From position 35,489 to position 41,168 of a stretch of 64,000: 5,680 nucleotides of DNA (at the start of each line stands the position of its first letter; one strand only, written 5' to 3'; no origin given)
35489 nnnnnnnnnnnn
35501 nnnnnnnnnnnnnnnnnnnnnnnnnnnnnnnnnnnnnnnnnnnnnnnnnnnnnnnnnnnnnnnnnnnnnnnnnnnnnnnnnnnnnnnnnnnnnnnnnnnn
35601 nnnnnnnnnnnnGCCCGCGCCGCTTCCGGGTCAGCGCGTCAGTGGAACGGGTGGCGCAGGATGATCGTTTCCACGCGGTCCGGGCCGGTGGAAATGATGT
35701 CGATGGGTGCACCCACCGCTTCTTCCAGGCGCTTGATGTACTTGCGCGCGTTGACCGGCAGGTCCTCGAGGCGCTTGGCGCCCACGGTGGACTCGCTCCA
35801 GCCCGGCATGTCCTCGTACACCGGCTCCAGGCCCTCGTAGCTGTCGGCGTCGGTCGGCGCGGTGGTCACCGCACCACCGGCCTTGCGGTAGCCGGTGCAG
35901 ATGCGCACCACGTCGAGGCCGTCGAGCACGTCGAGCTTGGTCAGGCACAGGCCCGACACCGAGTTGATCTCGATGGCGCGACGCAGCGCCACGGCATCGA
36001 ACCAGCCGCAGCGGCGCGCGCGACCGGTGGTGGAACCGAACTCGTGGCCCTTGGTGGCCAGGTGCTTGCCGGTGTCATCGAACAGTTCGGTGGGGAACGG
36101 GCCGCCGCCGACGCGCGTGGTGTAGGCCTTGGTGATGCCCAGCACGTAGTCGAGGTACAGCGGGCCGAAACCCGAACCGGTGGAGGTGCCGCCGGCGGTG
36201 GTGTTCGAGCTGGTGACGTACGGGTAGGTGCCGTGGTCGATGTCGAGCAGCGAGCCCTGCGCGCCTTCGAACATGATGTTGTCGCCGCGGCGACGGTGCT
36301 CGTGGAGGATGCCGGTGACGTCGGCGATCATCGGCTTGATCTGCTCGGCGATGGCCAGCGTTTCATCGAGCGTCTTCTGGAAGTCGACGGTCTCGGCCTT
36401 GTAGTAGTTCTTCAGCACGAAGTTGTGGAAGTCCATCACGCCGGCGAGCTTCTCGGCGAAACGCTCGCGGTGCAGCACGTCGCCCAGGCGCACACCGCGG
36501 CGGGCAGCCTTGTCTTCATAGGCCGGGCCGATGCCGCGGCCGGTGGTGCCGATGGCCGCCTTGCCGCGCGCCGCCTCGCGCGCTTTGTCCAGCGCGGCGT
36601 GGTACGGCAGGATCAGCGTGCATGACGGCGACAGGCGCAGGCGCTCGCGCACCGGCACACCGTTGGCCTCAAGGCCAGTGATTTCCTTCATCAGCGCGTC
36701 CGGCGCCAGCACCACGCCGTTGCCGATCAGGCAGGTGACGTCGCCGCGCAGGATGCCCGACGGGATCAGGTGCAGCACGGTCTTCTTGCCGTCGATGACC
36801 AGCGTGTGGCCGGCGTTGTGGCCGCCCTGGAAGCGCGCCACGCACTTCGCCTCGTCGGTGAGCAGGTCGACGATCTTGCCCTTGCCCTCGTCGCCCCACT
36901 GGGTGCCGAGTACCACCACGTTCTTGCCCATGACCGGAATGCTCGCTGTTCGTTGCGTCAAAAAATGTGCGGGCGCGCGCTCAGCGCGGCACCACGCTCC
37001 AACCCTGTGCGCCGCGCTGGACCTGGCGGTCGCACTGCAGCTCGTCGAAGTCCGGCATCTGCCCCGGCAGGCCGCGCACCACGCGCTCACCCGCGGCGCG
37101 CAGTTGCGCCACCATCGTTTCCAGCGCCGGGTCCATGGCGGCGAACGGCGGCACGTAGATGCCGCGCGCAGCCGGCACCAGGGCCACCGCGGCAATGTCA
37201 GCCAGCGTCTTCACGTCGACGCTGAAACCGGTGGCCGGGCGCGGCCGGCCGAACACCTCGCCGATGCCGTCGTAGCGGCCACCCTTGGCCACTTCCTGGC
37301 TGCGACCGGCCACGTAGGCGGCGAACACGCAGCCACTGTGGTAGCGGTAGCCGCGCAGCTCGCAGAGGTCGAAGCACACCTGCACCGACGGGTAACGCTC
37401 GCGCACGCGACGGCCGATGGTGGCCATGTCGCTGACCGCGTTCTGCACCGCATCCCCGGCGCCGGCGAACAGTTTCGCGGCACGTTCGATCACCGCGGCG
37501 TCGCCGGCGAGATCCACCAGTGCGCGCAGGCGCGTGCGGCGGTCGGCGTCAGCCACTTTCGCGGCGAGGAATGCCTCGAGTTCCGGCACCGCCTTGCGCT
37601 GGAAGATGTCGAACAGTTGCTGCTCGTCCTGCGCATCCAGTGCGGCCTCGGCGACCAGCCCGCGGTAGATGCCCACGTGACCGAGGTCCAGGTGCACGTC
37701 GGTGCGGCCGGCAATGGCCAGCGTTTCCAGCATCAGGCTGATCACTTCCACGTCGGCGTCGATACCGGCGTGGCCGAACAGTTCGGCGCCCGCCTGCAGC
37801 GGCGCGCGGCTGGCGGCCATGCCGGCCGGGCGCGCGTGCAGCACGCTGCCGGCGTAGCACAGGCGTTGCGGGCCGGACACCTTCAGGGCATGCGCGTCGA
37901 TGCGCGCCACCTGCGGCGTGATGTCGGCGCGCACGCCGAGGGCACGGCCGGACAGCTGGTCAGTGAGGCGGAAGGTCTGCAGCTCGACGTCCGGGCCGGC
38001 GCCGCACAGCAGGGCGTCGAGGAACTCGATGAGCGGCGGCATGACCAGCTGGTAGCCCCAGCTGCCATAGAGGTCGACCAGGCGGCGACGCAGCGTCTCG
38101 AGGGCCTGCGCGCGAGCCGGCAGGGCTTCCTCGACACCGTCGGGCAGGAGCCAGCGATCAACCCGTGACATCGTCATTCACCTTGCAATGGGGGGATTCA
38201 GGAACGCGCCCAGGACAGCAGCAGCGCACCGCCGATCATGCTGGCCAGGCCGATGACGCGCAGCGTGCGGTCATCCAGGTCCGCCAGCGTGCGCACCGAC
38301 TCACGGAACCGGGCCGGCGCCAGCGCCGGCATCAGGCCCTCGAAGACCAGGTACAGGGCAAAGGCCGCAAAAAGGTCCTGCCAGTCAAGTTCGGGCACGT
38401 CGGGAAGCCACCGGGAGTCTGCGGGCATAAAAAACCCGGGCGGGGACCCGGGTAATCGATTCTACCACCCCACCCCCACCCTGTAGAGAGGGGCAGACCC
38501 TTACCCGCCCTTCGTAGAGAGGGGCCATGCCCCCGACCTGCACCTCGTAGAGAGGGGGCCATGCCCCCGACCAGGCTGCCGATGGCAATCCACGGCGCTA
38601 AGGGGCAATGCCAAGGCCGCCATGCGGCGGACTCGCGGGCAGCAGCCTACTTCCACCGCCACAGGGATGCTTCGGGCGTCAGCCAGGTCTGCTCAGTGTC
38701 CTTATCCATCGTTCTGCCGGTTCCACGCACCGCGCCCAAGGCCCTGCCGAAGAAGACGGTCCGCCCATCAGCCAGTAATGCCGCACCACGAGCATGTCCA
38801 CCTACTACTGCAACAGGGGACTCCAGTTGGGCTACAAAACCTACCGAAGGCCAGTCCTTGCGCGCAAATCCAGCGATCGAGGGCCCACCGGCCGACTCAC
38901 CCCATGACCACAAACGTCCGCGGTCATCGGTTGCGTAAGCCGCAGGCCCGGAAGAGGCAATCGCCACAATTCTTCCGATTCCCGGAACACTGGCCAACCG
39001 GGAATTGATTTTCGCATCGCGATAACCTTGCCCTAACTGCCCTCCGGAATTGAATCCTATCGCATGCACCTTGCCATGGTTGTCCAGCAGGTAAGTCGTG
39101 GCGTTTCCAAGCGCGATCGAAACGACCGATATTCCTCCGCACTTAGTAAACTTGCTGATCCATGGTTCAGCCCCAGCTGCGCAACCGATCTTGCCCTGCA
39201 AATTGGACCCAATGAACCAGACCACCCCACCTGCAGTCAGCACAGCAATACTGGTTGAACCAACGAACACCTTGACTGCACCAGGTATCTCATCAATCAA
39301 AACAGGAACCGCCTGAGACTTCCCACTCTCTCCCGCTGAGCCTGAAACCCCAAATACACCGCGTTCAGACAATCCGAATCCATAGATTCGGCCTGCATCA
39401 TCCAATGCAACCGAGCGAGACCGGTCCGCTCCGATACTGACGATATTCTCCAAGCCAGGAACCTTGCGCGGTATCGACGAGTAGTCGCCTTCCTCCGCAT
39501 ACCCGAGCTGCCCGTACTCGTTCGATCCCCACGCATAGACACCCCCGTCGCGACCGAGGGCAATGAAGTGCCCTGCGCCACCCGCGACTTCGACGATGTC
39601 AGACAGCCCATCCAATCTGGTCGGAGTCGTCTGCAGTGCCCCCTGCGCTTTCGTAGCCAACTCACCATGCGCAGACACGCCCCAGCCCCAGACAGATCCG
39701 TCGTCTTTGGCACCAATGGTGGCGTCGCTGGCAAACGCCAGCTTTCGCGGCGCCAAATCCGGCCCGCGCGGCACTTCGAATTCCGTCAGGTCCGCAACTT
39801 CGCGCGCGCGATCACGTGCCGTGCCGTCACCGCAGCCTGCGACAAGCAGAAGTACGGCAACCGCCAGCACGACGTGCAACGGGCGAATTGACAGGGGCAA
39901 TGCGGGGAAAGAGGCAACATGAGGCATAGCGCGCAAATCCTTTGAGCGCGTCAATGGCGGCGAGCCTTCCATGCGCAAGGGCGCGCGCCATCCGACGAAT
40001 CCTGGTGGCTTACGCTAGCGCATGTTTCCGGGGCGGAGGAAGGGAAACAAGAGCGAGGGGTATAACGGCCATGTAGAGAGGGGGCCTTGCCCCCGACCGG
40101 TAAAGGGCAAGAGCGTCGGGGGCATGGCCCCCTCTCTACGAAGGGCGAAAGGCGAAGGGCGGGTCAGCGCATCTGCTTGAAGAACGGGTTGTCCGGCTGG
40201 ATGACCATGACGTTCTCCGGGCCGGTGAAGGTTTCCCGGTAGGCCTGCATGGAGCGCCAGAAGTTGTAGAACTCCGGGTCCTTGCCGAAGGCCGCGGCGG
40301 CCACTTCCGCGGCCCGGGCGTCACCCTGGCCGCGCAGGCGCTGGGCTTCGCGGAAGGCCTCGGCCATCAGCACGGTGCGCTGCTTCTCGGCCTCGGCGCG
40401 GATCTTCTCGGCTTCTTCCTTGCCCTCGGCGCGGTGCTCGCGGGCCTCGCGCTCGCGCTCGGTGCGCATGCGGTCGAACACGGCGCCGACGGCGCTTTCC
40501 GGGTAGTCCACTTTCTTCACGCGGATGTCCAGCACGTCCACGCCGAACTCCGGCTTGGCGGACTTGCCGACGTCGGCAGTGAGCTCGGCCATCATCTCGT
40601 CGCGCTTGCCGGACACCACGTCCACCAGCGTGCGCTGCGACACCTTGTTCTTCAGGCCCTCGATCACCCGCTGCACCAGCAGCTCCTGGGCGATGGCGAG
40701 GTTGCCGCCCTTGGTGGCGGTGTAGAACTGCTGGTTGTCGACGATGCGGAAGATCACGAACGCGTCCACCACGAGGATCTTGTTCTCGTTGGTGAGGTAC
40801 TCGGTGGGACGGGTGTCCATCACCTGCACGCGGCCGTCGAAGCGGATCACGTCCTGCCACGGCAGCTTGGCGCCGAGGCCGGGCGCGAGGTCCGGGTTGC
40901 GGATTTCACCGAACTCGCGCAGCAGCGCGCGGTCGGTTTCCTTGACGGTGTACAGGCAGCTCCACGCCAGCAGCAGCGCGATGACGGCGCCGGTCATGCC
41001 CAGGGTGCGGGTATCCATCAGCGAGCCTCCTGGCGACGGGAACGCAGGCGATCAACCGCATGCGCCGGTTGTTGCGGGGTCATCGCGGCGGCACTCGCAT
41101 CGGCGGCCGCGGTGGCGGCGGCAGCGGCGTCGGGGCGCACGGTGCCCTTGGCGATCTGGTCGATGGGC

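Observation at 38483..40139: Low-GC RCC1-repeat lipoprotein islet inserted into the hflKC-yjeT-purA superoperon, framed by REP clusters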

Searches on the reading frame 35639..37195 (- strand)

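Call 7: search_protein_families(library=pfam, proteins=[window:35639-37195:-], max_evalue=0.01)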
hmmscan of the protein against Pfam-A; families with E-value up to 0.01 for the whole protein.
window:35639-37195:- (518 aa): 1 family
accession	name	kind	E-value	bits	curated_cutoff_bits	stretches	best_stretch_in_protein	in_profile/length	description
PF00709.27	Adenylsucc_synt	-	1.4e-182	607.5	27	1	94-511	1-416/416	Adenylosuccinate synthetase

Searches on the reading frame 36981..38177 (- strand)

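Call 7: search_protein_families(library=pfam, proteins=[window:36981-38177:-], max_evalue=0.01)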
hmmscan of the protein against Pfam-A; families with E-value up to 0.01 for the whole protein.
window:36981-38177:- (398 aa): 1 family
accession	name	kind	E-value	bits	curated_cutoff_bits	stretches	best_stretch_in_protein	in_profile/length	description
PF13393.11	tRNA-synt_His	-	9.3e-117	390.1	25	1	14-325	1-308/308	Histidyl-tRNA synthetase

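Call 8: search_protein_families(library=ncbifam, proteins=[window:36981-38177:-], max_evalue=0.01)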
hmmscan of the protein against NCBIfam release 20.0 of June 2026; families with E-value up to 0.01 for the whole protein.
window:36981-38177:- (398 aa): 19 families
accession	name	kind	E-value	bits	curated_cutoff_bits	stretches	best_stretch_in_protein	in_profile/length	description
NF009086.0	PRK12421.1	equivalog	2.6e-147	490.8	318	1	6-395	4-386/389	ATP phosphoribosyltransferase regulatory subunit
NF008937.0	PRK12292.1-4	equivalog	3.9e-143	477.1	693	1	3-397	1-392/395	ATP phosphoribosyltransferase regulatory subunit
NF008935.0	PRK12292.1-1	equivalog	4.6e-141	470.2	350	1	7-397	2-381/382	ATP phosphoribosyltransferase regulatory subunit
TIGR00443.1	hisZ_biosyn_reg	equivalog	9e-88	294.4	271.65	1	17-329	2-312/314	ATP phosphoribosyltransferase regulatory subunit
NF008942.0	PRK12292.2-5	equivalog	6.6e-64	216.1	643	1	8-325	8-324/434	ATP phosphoribosyltransferase regulatory subunit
NF008941.0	PRK12292.2-4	equivalog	1.8e-48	165.4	447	1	11-378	9-372/393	ATP phosphoribosyltransferase regulatory subunit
NF008936.0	PRK12292.1-3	equivalog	1.1e-39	136.5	492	1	11-327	7-323/406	ATP phosphoribosyltransferase regulatory subunit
NF008945.0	PRK12292.3-3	equivalog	1.8e-39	135.9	409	1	11-369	2-335/368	ATP phosphoribosyltransferase regulatory subunit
NF008940.0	PRK12292.2-3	equivalog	2.6e-36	125.3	450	1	12-328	6-319/404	ATP phosphoribosyltransferase regulatory subunit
NF008943.0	PRK12292.3-1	equivalog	1.5e-32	113.2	690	1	11-337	26-338/403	ATP phosphoribosyltransferase regulatory subunit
TIGR00442.1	hisS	equivalog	1e-31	110.4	286.75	1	12-366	3-354/406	histidine--tRNA ligase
NF008938.0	PRK12292.1-6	equivalog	8.6e-24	84.2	833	1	12-325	9-320/420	ATP phosphoribosyltransferase regulatory subunit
NF008953.0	PRK12295.1-6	equivalog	1.5e-23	83.4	384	2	21-201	7-186/384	ATP phosphoribosyltransferase regulatory subunit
NF008939.0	PRK12292.2-1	equivalog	6.8e-23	81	335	1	17-328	11-321/391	ATP phosphoribosyltransferase regulatory subunit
NF008944.0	PRK12292.3-2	equivalog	1.5e-17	63.7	374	1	8-325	13-333/341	ATP phosphoribosyltransferase regulatory subunit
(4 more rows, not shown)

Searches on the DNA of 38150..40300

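Call 59: search_rna_families(source=window, start=38150, end=40300, threshold=evalue, max_evalue=1)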
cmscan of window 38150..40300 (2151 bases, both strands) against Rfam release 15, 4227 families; matches with E-value up to 1: 6.
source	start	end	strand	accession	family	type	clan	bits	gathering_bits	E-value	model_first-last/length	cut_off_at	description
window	40072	40141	+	RF03178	mir-4515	Gene; miRNA;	-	28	99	0.032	1-81/81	no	mir-4515 microRNA precursor family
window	40073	40139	+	RF03941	mir-3158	Gene; miRNA;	-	26.1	97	0.068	1-81/81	no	mir-3158 microRNA precursor family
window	40073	40139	-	RF03941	mir-3158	Gene; miRNA;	-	24.6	97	0.16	1-81/81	no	mir-3158 microRNA precursor family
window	40070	40138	-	RF00959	mir-612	Gene; miRNA;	-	22.7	100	0.37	12-73/86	no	mir-612 microRNA precursor family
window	40072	40141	+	RF00921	mir-665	Gene; miRNA;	-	22.1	52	0.33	1-72/72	no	mir-665 microRNA precursor family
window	40068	40141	-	RF00921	mir-665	Gene; miRNA;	-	20.5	52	0.86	1-72/72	no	mir-665 microRNA precursor family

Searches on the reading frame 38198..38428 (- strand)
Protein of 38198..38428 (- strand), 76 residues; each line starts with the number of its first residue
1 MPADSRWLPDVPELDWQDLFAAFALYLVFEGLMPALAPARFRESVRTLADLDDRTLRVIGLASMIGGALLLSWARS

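Call 7: search_protein_families(library=pfam, proteins=[window:38198-38428:-], max_evalue=0.01)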
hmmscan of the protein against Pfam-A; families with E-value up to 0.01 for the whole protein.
window:38198-38428:- (76 aa): 3 families
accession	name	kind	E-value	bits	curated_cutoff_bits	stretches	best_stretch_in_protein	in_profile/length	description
PF09838.14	DUF2065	-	2.6e-19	69.4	24.3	1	19-73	1-55/56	Uncharacterized protein conserved in bacteria (DUF2065)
PF06568.16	DUF1127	-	0.00099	19.2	23.3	1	40-60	10-30/37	Domain of unknown function (DUF1127)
PF13564.11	DoxX_2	-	0.0013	19.3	26.3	1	21-71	4-53/103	DoxX-like family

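Call 8: search_protein_families(library=ncbifam, proteins=[window:38198-38428:-], max_evalue=0.01)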
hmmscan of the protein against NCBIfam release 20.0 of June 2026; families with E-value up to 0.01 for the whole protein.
window:38198-38428:- (76 aa): 0 families

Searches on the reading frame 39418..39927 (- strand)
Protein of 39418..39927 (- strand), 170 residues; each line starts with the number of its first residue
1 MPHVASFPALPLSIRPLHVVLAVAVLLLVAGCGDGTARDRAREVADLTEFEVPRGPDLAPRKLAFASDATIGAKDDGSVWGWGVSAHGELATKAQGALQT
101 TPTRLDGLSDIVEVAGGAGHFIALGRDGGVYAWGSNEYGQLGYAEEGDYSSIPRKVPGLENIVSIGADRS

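Call 47: find_homologous_proteins(query=window:39418-39927:-, max_evalue=0.00001)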
Query seq(170 aa) (170 aa): 1 proteins with E <= 0.00001 among 493 candidates.
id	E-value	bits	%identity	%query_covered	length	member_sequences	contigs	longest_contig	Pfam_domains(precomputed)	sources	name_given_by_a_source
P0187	1.4e-11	63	44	51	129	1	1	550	PF00415.25,PF13540.13,PF25384.2,PF25390.2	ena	-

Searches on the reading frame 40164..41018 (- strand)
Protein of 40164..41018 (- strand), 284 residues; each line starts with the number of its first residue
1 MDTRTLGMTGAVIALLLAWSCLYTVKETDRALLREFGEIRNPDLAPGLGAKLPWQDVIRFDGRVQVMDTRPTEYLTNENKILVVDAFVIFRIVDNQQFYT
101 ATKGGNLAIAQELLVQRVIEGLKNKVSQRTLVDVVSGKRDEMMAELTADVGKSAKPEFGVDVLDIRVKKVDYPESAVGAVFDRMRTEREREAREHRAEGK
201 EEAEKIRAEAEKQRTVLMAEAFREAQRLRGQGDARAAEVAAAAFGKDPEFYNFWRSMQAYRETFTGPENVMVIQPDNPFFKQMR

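Call 7: search_protein_families(library=pfam, proteins=[window:40164-41018:-], max_evalue=0.01)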
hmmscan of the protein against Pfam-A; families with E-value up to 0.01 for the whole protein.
window:40164-41018:- (284 aa): 1 family
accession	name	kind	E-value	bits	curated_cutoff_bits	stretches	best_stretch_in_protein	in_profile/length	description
PF01145.31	Band_7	-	2.6e-24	86.6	23.6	1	24-200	2-175/176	SPFH domain / Band 7 family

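Call 8: search_protein_families(library=ncbifam, proteins=[window:40164-41018:-], max_evalue=0.01)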
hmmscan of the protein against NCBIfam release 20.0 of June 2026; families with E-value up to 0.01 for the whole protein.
window:40164-41018:- (284 aa): 5 families
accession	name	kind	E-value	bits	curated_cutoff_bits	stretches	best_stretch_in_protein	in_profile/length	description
TIGR01932.1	hflC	equivalog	2.3e-67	227.1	134.4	2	144-283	178-317/318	protease modulator HflC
NF008259.0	PRK11029.1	equivalog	2.6e-60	204.2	427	2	158-284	201-327/334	protease modulator HflC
TIGR01933.1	hflK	equivalog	1e-15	57.9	159.4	1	22-274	1-249/261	FtsH protease activity modulator HflK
NF008181.0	PRK10930.1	equivalog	8.2e-11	41.3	660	1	3-235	78-306/419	FtsH protease activity modulator HflK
NF041483.1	growth_prot_Scy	equivalog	0.00037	18.2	1040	1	186-237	887-938/1293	polarized growth protein Scy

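Call 26: find_homologous_proteins(query=window:40164-41018:-, max_evalue=1e-60)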
Query window:40164-41018:- (284 aa): 485 proteins with E <= 1e-60 among 7380 candidates; the best 120 are listed.
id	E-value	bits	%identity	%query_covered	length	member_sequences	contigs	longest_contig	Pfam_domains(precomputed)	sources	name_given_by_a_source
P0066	1.3e-179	613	98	100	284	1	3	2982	PF01145.32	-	-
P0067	3.2e-178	608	97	100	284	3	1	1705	PF01145.32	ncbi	-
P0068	7.4e-161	552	87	100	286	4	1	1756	PF01145.32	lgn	-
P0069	2.1e-159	547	86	100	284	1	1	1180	PF01145.32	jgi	jgi:modulator of FtsH protease HflC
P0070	1.9e-158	544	85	100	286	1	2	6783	PF01145.32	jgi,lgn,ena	-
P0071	3.0e-155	533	84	100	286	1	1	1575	PF01145.32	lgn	-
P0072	2.7e-151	520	82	100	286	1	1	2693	PF01145.32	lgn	-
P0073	1.8e-150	517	82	100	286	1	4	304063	PF01145.32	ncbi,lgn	ncbi:MAG: protease modulator HflC [Pseudomonadota bacterium]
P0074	2.5e-150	517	81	100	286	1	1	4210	PF01145.32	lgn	-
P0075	6.2e-149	512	81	100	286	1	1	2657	PF01145.32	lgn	-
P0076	3.1e-147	507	80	100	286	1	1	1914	PF01145.32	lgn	-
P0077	5.3e-146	503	77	100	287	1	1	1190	PF01145.32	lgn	-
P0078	6.2e-145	499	78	100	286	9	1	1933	PF01145.32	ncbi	-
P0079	2.1e-144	498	81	94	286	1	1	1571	PF01145.32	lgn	-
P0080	2.7e-144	497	79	100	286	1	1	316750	PF01145.32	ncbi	ncbi:MAG: protease modulator HflC [Pseudomonadota bacterium]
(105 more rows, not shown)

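Call 27: find_encoding_contigs(protein=P0066, flank=5000)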
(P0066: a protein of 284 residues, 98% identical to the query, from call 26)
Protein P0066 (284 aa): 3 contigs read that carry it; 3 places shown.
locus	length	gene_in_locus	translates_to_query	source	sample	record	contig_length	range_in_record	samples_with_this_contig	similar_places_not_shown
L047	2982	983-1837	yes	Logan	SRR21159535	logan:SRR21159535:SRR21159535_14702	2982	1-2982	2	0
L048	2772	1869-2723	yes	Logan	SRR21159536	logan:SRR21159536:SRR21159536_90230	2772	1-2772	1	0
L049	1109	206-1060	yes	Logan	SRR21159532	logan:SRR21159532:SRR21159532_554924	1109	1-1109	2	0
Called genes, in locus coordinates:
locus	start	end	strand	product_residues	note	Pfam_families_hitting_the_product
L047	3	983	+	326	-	?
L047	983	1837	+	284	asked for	PF01145:Band_7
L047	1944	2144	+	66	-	PF09838:DUF2065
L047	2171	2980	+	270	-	?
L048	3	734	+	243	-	?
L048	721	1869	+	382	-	PF12221:HflK_N, PF01145:Band_7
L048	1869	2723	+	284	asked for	PF01145:Band_7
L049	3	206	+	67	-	?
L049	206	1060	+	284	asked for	PF01145:Band_7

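Call 28: find_encoding_contigs(protein=P0067, flank=5000)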
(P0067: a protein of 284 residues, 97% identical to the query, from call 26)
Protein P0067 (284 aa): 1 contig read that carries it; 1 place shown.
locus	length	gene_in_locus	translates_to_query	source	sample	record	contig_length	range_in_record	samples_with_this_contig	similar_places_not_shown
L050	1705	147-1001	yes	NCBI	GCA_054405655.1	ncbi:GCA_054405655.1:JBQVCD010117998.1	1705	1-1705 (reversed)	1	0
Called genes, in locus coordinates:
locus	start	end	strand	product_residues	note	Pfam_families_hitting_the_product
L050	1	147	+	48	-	?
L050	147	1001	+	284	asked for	PF01145:Band_7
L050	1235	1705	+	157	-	?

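Call 29: find_encoding_contigs(protein=P0070, flank=5000)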
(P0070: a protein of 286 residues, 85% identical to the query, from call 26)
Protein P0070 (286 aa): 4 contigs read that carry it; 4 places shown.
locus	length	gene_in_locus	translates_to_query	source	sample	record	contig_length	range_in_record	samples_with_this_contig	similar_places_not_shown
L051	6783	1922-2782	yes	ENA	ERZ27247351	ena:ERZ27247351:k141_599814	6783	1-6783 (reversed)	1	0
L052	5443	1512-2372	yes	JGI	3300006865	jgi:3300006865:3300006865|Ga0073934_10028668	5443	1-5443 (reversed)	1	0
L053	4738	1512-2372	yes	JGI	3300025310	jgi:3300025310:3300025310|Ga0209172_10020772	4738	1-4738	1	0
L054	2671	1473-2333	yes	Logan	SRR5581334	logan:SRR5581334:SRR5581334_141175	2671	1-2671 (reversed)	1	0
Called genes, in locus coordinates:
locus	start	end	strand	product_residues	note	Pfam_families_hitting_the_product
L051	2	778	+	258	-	?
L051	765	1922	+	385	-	PF12221:HflK_N, PF01145:Band_7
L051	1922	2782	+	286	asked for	PF01145:Band_7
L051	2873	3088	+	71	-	PF09838:DUF2065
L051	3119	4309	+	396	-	PF13393:tRNA-synt_His, PF27460:HisZ_C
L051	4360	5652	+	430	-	PF00709:Adenylsucc_synt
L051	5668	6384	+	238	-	PF02405:MlaE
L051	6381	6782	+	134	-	?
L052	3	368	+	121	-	?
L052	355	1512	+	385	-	PF12221:HflK_N, PF01145:Band_7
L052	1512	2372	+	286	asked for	PF01145:Band_7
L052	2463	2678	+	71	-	PF09838:DUF2065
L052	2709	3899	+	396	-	PF13393:tRNA-synt_His, PF27460:HisZ_C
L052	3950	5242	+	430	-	PF00709:Adenylsucc_synt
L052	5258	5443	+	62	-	?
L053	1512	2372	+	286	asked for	PF01145:Band_7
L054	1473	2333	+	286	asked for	PF01145:Band_7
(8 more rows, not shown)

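Call 77: find_encoding_contigs(protein=P0068, flank=3000)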
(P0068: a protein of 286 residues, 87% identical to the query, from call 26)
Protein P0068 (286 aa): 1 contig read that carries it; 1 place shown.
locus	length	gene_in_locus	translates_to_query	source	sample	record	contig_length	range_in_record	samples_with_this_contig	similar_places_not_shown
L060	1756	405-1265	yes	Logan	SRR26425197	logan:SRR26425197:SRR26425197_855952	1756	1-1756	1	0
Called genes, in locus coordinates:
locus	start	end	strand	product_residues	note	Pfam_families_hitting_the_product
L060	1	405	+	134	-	?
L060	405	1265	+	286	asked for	PF01145:Band_7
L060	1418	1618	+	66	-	PF09838:DUF2065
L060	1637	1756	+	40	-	?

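Call 78: find_encoding_contigs(protein=P0071, flank=3000)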
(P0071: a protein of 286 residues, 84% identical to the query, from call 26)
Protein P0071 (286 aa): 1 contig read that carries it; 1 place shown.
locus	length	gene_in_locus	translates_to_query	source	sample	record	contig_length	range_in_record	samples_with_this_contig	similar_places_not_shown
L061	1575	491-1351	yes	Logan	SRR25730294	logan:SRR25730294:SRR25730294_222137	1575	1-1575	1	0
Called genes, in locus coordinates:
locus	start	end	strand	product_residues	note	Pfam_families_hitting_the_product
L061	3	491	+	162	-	?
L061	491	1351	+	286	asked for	PF01145:Band_7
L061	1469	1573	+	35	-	?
